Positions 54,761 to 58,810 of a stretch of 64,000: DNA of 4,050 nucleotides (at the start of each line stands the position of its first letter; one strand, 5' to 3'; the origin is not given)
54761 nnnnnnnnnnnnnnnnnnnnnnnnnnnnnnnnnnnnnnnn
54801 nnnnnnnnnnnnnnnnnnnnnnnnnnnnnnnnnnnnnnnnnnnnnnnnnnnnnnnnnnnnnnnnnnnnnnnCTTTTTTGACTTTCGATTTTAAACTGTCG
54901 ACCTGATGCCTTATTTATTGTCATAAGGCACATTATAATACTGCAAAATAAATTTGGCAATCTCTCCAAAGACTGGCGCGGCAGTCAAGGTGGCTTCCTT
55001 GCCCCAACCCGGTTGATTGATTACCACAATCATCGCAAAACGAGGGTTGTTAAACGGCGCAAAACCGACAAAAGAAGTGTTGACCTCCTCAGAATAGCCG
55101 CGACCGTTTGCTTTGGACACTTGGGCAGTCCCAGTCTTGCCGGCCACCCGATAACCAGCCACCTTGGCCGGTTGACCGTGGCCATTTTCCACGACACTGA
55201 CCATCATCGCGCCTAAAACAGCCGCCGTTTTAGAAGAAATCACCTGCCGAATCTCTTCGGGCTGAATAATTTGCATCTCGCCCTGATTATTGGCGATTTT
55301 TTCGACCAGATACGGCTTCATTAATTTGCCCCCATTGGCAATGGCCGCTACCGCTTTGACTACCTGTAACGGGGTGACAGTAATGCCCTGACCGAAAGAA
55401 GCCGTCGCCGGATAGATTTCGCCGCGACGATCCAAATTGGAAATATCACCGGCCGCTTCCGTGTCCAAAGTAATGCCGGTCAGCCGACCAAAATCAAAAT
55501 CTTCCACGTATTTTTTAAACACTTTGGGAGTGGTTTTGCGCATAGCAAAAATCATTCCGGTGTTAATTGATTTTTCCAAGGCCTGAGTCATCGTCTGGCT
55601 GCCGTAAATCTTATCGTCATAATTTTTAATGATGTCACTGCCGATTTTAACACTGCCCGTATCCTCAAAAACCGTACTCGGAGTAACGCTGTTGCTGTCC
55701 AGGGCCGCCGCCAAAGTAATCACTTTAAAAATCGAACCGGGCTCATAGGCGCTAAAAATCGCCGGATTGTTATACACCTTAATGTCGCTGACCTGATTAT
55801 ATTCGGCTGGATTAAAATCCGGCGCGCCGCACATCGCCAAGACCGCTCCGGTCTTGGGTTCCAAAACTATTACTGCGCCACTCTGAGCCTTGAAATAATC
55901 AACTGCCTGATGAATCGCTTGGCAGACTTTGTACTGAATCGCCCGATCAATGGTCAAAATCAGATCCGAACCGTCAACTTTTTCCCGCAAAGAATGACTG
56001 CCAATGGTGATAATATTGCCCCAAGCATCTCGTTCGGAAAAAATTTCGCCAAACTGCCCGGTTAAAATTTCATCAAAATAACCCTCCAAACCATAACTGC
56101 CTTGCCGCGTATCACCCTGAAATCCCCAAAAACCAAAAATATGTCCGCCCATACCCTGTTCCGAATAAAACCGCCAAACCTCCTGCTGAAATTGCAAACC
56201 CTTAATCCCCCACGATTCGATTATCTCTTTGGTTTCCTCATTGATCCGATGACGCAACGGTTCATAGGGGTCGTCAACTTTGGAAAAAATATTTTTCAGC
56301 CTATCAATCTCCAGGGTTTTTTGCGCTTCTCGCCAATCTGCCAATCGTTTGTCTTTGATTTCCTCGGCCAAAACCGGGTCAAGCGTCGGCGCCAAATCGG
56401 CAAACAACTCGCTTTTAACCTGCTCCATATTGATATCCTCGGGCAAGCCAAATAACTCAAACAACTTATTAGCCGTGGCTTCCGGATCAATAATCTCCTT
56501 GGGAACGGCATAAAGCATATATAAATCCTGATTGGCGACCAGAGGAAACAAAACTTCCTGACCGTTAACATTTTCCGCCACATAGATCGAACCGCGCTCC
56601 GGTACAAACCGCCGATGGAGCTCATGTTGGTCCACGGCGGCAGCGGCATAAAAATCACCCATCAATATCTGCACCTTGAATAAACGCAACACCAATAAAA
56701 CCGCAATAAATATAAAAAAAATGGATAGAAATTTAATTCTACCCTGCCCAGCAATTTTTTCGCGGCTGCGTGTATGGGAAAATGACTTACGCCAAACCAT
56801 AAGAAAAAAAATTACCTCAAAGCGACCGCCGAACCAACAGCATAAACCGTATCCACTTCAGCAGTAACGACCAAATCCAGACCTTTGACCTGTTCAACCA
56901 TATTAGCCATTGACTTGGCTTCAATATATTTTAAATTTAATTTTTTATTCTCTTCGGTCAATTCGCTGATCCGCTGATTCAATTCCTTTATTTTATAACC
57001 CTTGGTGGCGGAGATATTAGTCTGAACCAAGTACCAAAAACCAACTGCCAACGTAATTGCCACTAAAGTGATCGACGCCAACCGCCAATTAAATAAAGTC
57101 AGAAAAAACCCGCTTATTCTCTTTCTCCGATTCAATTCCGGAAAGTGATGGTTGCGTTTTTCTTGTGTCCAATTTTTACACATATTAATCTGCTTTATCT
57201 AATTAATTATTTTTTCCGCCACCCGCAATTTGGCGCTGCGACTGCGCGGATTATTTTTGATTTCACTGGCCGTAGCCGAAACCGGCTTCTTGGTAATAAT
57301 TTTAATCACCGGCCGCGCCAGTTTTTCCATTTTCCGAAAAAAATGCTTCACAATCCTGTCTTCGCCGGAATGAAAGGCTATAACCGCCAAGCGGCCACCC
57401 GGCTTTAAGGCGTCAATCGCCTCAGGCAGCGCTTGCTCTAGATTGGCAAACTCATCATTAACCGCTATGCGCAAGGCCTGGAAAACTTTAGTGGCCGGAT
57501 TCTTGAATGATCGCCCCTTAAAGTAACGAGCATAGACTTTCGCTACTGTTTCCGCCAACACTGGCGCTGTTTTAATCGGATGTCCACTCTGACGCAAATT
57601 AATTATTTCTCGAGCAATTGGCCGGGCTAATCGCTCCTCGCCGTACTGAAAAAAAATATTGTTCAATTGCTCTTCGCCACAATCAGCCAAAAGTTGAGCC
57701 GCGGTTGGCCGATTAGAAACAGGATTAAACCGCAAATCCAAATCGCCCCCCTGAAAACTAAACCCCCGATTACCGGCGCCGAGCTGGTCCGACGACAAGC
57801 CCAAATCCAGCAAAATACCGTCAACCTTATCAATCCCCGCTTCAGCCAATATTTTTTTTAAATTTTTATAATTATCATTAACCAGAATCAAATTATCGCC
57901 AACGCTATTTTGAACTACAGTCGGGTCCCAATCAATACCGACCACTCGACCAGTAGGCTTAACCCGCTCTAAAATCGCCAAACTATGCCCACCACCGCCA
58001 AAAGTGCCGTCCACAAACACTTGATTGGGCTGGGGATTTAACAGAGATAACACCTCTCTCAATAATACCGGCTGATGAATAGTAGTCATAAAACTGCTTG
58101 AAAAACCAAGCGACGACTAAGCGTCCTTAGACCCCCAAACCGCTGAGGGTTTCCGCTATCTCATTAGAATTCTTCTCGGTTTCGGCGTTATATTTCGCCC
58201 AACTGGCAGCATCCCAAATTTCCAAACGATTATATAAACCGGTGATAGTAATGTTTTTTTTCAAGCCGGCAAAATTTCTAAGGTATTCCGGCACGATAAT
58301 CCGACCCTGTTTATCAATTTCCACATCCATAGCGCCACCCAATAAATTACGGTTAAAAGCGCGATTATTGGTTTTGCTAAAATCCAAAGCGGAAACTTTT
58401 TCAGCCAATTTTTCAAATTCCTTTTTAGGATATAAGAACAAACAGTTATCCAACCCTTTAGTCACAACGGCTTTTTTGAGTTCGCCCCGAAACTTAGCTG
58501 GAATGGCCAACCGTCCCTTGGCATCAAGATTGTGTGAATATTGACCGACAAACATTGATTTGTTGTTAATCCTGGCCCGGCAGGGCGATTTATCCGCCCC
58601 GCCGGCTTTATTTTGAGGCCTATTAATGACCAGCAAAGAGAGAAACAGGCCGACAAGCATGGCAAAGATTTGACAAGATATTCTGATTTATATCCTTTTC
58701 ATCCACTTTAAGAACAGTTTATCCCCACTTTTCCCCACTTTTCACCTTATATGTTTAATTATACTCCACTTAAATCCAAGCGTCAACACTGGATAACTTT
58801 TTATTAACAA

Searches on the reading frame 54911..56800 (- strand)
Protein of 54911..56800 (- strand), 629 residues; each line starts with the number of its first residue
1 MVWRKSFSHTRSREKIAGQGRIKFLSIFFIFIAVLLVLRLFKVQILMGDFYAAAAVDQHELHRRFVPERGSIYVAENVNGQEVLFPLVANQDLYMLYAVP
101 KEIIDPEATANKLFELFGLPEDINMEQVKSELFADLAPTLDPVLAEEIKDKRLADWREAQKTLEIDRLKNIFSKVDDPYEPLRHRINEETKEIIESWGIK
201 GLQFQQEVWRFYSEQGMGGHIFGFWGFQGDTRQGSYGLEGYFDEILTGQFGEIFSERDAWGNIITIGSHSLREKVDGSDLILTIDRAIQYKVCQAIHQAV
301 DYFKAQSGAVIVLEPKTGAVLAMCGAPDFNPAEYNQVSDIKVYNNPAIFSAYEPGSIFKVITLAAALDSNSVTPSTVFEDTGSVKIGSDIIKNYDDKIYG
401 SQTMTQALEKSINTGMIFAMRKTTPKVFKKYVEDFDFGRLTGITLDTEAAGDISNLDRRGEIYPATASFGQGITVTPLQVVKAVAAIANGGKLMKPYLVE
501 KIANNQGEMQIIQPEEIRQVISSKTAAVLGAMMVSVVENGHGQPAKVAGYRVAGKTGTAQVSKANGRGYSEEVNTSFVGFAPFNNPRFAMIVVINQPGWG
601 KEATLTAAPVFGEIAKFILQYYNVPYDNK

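Call 42: search_protein_families(library=pfam, proteins=[window:54911-56800:-], max_evalue=0.01)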
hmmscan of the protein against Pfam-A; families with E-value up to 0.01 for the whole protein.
window:54911-56800:- (629 aa): 2 families
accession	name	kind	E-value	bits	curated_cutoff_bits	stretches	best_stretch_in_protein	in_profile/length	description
PF00905.27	Transpeptidase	-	2.2e-75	254.1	22.1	1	308-615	1-298/299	Penicillin binding protein transpeptidase domain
PF03717.20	PBP_dimer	-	2.4e-09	38.3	24.4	1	67-265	4-177/180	Penicillin-binding Protein dimerisation domain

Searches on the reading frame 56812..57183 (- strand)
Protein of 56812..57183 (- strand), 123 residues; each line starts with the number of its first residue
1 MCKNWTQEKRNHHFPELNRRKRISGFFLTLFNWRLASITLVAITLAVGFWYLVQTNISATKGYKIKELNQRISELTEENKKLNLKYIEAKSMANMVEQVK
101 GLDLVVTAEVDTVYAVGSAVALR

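Call 42: search_protein_families(library=pfam, proteins=[window:56812-57183:-], max_evalue=0.01)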
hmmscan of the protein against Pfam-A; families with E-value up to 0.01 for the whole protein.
window:56812-57183:- (123 aa): 3 families
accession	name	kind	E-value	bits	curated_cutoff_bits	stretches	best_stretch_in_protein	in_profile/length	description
PF24073.1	DUF7365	-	0.0028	18.2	27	1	38-103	14-84/101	Coiled-coil region of unknown function (DUF7365)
PF24245.1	INO80F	-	0.0077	16.7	25.1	0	64-90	4-30/47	INO80 complex subunit F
PF19579.4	FtsL_2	-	0.0083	16.5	24.6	0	49-104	29-84/100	Bacteriodetes cell division protein (FtsL-like)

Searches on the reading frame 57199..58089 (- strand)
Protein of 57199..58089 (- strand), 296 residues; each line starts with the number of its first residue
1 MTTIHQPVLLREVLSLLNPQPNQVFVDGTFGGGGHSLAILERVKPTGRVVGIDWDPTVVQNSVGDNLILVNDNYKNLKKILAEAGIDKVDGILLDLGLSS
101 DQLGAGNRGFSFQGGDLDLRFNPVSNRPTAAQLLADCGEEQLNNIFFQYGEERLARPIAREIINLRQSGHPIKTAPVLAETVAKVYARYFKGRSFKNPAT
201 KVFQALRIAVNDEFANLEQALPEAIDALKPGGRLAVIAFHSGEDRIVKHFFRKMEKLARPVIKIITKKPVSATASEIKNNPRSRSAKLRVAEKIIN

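Call 42: search_protein_families(library=pfam, proteins=[window:57199-58089:-], max_evalue=0.01)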
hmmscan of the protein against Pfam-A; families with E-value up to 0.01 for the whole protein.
window:57199-58089:- (296 aa): 3 families
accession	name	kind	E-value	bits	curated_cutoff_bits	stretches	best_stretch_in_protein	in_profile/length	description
PF01795.25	Methyltransf_5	-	5.7e-92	308.9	27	1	4-294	3-309/309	MraW methylase family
PF13847.12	Methyltransf_31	-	0.00071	19.7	27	0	31-62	13-44/145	Methyltransferase domain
PF01209.24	Ubie_methyltran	-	0.0017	18.2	20.1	0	214-261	129-176/233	ubiE/COQ5 methyltransferase family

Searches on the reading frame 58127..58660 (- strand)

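Call 42: search_protein_families(library=pfam, proteins=[window:58127-58660:-], max_evalue=0.01)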
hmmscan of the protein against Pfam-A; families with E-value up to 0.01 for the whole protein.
window:58127-58660:- (177 aa): 1 family
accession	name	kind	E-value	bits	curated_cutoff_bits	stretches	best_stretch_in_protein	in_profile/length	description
PF02381.23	MraZ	-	8.5e-43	144.6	23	2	36-105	1-72/72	MraZ protein, putative antitoxin-like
